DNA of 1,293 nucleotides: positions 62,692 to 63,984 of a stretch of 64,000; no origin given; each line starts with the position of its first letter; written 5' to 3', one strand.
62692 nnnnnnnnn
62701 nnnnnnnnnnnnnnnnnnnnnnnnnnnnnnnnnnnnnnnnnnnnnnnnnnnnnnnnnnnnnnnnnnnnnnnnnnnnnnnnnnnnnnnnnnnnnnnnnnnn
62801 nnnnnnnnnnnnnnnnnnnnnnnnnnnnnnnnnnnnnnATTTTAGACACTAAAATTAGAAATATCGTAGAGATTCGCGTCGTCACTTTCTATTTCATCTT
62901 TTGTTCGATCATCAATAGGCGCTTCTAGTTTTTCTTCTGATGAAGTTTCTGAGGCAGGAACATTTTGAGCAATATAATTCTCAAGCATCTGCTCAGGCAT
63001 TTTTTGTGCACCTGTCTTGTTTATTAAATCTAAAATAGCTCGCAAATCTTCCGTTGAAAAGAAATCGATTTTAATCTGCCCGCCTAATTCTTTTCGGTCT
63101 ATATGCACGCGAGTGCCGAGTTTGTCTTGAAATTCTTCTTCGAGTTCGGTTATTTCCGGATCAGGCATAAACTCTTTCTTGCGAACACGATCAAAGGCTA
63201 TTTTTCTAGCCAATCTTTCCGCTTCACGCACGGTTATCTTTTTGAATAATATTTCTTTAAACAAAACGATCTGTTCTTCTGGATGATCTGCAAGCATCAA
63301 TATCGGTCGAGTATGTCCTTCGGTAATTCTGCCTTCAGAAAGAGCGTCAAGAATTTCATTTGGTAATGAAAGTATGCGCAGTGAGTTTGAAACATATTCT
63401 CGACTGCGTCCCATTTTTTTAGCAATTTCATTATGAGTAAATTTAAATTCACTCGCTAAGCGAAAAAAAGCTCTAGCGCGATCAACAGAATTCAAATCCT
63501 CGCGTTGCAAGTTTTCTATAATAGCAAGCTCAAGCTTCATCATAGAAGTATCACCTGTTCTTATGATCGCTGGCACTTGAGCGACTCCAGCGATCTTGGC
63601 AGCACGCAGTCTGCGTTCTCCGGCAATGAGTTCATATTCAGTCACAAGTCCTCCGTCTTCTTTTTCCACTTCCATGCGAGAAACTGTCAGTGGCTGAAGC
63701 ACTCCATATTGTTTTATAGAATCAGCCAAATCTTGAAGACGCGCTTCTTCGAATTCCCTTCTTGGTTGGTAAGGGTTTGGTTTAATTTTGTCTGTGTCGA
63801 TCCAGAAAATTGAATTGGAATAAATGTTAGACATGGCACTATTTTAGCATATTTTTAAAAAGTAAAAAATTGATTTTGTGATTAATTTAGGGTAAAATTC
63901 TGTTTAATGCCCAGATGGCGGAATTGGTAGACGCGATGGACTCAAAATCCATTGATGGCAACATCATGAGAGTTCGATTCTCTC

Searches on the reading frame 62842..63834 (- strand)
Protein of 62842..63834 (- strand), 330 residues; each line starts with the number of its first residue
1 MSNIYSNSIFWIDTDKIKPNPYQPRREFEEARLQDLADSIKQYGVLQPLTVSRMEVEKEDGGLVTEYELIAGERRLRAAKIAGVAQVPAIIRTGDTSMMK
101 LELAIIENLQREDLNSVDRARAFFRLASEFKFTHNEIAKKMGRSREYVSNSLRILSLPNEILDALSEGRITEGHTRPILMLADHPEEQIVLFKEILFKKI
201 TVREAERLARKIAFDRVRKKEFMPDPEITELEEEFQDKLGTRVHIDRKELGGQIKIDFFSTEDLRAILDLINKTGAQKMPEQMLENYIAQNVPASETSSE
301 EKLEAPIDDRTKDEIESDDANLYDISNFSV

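Call 34: find_encoding_contigs(protein=window:62842-63834:-, flank=10000, max_places=4)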
Protein window:62842-63834:- (330 aa): 2 contigs read that carry it; 1 place shown.
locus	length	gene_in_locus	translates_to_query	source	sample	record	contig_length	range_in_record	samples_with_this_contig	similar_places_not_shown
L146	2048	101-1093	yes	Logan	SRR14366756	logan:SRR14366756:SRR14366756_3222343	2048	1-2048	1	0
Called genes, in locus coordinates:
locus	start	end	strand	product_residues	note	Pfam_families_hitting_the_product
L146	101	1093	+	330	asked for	PF02195:ParB_N, PF17762:HTH_ParB, PF23552:ParB_C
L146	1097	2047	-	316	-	?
